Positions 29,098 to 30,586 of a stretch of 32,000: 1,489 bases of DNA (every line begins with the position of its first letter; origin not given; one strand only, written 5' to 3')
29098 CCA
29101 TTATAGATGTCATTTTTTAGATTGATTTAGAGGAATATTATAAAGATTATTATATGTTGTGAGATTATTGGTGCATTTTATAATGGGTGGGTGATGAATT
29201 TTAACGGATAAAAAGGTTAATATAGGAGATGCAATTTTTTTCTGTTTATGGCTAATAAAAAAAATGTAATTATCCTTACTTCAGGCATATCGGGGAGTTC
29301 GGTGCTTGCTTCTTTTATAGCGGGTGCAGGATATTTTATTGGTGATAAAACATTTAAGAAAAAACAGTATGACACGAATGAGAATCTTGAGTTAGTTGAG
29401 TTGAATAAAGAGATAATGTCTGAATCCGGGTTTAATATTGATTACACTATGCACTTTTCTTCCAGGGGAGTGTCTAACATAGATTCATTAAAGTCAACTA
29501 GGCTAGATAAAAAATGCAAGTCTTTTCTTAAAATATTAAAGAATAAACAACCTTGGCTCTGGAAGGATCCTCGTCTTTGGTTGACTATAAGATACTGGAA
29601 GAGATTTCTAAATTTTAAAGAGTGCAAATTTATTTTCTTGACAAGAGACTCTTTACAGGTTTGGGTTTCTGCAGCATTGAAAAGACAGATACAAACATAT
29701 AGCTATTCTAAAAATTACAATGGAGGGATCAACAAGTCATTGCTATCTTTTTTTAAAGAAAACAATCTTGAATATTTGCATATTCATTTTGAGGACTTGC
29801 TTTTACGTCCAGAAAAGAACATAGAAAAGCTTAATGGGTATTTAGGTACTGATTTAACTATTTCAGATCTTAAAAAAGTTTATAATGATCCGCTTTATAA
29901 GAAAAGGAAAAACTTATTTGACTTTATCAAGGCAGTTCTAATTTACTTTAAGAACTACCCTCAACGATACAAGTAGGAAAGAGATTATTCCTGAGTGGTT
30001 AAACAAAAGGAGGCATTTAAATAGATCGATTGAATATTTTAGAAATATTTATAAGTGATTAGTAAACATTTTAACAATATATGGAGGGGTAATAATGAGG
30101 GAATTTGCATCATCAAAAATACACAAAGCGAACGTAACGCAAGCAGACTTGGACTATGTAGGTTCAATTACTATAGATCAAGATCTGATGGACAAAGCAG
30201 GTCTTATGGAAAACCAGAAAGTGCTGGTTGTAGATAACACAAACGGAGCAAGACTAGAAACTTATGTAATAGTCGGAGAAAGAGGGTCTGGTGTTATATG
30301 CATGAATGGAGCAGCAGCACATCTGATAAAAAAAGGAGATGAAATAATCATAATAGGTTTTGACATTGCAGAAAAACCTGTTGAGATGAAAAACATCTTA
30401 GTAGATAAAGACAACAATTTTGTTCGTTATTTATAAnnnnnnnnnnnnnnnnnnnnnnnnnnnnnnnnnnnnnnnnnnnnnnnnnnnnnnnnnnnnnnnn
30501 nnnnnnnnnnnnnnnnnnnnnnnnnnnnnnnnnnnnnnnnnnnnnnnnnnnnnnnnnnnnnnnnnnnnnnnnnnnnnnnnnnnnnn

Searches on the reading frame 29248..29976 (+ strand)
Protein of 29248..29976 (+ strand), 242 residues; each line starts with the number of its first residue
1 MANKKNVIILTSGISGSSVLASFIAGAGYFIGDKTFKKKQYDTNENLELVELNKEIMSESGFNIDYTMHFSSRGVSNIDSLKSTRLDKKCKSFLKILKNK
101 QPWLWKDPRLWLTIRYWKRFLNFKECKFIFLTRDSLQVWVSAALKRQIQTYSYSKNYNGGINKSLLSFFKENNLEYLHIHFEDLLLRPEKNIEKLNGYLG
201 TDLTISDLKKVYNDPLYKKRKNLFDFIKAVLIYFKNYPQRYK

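Call 8: search_protein_families(library=pfam, proteins=[window:29248-29976:+], max_evalue=0.001)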
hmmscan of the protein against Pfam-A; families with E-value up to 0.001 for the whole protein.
window:29248-29976:+ (242 aa): 1 family
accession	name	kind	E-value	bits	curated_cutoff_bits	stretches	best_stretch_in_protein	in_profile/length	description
PF13469.12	Sulfotransfer_3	-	4e-06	27.7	27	1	92-203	92-214/216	Sulfotransferase family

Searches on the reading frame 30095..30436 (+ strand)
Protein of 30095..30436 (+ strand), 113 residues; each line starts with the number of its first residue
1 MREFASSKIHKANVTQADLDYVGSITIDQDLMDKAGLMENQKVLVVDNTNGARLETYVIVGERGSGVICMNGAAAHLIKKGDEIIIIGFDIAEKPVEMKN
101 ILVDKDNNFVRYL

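Call 8: search_protein_families(library=pfam, proteins=[window:30095-30436:+], max_evalue=0.001)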
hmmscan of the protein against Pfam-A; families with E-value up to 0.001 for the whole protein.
window:30095-30436:+ (113 aa): 1 family
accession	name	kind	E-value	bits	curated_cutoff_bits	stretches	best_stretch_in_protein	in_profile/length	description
PF02261.22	Asp_decarbox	-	1.4e-41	141.4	25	1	2-108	3-113/115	Aspartate decarboxylase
